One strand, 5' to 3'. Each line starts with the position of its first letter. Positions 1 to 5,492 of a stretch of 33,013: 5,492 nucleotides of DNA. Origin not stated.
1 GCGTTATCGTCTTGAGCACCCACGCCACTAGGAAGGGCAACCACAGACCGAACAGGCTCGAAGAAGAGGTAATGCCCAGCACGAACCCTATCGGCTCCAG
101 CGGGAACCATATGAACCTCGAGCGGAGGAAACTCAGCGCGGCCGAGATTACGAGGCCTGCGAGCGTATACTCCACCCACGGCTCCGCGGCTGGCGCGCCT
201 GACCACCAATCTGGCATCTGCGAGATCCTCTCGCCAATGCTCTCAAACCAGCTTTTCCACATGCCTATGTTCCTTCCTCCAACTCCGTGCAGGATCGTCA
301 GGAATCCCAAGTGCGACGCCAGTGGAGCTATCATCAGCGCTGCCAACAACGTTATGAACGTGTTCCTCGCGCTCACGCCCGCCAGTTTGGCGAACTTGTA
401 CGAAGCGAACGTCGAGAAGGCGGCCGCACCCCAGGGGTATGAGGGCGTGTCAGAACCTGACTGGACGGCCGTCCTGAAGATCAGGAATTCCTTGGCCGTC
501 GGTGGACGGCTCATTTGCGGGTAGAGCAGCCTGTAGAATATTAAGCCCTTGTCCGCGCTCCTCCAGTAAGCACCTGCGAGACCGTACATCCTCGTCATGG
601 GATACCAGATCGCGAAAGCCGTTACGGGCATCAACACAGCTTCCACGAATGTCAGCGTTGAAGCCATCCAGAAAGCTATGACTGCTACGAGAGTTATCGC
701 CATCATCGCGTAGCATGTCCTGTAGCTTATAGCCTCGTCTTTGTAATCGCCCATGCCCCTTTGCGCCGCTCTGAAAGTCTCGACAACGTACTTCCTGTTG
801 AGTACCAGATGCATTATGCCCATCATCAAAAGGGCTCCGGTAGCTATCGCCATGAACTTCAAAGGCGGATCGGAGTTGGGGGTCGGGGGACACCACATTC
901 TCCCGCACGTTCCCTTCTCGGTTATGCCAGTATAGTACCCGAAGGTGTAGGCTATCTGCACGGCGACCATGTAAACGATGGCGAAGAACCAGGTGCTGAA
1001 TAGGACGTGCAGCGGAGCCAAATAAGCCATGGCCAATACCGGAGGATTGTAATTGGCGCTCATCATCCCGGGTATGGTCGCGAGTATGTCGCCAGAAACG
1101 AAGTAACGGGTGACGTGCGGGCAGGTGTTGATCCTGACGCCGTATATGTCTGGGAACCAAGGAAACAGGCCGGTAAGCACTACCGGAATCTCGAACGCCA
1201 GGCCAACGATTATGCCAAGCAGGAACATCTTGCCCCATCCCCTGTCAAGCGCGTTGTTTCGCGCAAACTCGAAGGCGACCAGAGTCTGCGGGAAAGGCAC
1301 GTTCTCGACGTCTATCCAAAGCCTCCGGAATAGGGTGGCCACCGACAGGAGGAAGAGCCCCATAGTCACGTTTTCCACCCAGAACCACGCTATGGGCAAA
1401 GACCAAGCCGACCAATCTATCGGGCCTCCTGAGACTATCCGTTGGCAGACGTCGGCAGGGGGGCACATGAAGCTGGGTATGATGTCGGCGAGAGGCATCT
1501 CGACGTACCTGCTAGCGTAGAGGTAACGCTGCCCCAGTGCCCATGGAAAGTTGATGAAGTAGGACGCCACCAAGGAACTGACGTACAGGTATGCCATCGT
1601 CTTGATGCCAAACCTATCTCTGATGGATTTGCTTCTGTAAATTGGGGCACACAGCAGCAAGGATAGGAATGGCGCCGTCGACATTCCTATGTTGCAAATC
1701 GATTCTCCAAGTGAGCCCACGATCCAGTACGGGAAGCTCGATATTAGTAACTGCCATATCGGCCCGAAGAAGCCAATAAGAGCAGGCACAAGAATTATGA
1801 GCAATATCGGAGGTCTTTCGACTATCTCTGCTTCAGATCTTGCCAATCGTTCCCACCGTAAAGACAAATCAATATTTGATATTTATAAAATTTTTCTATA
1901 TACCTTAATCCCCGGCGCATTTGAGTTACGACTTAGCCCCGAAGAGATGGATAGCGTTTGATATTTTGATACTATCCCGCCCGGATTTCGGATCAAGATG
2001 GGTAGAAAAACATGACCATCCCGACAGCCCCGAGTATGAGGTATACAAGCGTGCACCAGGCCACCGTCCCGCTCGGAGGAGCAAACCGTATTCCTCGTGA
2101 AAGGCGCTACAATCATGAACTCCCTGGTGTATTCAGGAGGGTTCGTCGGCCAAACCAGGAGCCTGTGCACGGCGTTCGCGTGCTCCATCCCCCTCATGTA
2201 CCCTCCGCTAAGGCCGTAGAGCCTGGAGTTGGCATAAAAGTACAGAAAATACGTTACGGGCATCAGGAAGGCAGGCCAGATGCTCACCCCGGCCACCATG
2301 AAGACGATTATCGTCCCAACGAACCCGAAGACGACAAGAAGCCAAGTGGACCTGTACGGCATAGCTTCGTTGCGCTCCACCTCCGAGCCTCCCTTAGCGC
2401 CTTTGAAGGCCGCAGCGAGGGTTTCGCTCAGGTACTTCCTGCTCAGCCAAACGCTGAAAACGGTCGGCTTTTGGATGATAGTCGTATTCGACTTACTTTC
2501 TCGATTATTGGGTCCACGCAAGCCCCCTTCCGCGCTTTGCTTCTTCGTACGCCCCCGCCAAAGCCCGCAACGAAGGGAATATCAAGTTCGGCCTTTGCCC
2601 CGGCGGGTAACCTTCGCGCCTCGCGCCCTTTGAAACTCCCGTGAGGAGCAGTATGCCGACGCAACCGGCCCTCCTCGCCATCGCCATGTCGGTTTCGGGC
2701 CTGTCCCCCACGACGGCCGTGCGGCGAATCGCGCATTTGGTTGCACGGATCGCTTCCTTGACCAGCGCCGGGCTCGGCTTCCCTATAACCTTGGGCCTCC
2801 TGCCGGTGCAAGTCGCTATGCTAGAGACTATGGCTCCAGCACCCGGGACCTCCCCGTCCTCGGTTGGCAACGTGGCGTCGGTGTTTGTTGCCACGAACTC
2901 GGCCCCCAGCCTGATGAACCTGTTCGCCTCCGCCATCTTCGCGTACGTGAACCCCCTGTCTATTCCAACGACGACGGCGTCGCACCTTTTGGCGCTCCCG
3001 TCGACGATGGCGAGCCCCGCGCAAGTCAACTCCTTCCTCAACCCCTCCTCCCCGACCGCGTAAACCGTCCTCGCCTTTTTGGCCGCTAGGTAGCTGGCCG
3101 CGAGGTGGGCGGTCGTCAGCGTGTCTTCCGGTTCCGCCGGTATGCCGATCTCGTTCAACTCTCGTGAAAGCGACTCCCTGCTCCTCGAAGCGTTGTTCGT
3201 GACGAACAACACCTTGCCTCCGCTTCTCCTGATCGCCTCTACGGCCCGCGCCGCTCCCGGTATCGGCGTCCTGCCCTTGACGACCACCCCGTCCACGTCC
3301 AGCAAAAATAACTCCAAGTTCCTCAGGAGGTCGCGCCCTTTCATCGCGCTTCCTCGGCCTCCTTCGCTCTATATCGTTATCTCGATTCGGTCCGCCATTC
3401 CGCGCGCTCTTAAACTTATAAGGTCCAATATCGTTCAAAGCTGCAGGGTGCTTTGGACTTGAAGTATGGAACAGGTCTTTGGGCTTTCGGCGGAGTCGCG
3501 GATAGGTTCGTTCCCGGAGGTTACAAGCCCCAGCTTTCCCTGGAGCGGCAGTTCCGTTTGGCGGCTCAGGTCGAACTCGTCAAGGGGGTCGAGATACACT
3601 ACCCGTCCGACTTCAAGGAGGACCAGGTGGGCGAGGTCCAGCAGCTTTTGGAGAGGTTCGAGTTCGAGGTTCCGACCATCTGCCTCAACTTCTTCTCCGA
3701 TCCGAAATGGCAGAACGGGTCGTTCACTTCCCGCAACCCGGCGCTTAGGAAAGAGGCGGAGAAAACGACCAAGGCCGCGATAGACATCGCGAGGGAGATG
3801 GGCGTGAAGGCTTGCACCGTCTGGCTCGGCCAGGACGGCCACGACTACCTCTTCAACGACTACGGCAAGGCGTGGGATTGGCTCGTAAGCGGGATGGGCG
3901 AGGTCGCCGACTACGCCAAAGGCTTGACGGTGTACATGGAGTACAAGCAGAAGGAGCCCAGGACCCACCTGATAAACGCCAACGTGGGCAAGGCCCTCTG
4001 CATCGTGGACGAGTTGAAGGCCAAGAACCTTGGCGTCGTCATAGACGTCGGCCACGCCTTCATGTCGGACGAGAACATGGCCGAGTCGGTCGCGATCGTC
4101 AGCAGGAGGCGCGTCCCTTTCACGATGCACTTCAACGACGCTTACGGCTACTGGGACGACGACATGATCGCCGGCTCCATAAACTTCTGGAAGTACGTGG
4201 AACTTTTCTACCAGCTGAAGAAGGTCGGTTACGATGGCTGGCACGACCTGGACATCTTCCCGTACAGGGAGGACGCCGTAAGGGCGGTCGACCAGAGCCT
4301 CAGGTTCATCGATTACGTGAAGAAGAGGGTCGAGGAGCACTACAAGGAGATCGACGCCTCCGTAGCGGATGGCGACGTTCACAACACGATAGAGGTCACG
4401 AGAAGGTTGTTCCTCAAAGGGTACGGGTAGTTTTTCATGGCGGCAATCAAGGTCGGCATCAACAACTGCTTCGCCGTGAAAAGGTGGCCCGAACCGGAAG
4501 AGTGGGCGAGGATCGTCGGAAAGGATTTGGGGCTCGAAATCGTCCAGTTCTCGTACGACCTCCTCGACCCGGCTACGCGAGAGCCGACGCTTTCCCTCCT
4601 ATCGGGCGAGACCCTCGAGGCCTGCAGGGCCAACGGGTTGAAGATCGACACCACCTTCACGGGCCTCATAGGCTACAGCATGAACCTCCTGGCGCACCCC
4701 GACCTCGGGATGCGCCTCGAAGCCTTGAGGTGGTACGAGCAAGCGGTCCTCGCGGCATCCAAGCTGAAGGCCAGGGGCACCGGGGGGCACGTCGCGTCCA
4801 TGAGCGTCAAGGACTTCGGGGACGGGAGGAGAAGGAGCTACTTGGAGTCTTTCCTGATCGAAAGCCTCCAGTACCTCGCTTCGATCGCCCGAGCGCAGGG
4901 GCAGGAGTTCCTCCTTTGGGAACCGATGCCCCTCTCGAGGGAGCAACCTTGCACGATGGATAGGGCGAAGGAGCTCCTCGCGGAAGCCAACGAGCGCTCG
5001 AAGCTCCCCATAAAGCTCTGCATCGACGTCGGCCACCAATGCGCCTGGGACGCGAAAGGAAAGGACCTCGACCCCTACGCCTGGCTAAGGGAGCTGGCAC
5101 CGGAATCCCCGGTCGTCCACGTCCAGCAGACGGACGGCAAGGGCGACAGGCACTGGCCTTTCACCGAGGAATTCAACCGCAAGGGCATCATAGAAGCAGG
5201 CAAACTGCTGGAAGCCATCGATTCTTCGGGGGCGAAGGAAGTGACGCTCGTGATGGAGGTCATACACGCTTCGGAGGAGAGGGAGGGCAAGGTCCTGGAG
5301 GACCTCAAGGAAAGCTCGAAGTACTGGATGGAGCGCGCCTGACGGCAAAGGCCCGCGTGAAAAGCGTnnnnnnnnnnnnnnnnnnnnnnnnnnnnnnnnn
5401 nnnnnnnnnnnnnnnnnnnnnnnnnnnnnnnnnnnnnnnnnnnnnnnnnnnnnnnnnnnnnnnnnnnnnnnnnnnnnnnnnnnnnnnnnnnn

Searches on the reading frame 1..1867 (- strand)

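Call 27: search_protein_families(library=pfam, proteins=[window:1-1867:-], max_evalue=0.001)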
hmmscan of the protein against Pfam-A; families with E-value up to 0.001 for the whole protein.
window:1-1867:- (622 aa): 2 families
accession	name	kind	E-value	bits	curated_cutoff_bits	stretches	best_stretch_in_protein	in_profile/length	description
PF20581.3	DUF6785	-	1.5e-27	96.7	25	1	146-529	132-497/498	Family of unknown function (DUF6785)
PF20580.3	DUF6784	-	8.6e-11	42.3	26.4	1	567-621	3-55/101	Domain of unknown function (DUF6784)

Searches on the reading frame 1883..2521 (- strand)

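Call 27: search_protein_families(library=pfam, proteins=[window:1883-2521:-], max_evalue=0.001)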
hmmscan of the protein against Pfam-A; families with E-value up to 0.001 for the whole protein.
window:1883-2521:- (212 aa): 1 family
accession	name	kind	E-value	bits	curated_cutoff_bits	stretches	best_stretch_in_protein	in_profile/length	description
PF20581.3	DUF6785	-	8.1e-12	44.9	25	1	21-106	322-404/498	Family of unknown function (DUF6785)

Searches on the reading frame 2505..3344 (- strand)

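Call 27: search_protein_families(library=pfam, proteins=[window:2505-3344:-], max_evalue=0.001)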
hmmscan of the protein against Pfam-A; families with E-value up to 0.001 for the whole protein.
window:2505-3344:- (279 aa): 5 families
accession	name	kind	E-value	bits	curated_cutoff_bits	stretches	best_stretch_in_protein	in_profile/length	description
PF13344.12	Hydrolase_6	-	1.5e-28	99.2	27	1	13-111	1-100/101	Haloacid dehalogenase-like hydrolase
PF13242.12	Hydrolase_like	-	4.8e-18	65.3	22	1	186-261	1-74/75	HAD-hyrolase-like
PF00702.32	Hydrolase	-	5.2e-15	56.8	26.4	1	11-227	2-191/191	haloacid dehalogenase-like hydrolase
PF13419.12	HAD_2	-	3.6e-06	27.6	23.8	1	188-228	134-173/178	Haloacid dehalogenase-like hydrolase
PF09419.16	PGP_phosphatase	-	9.6e-05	22.5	20.4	1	209-237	139-167/168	Mitochondrial PGP phosphatase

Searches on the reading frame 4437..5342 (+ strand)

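Call 27: search_protein_families(library=pfam, proteins=[window:4437-5342:+], max_evalue=0.001)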
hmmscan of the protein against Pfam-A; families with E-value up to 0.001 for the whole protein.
window:4437-5342:+ (301 aa): 1 family
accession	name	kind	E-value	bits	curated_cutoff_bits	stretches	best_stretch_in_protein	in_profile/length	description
PF01261.30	AP_endonuc_2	-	1.6e-14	54.6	31.1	1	29-291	5-244/249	Xylose isomerase-like TIM barrel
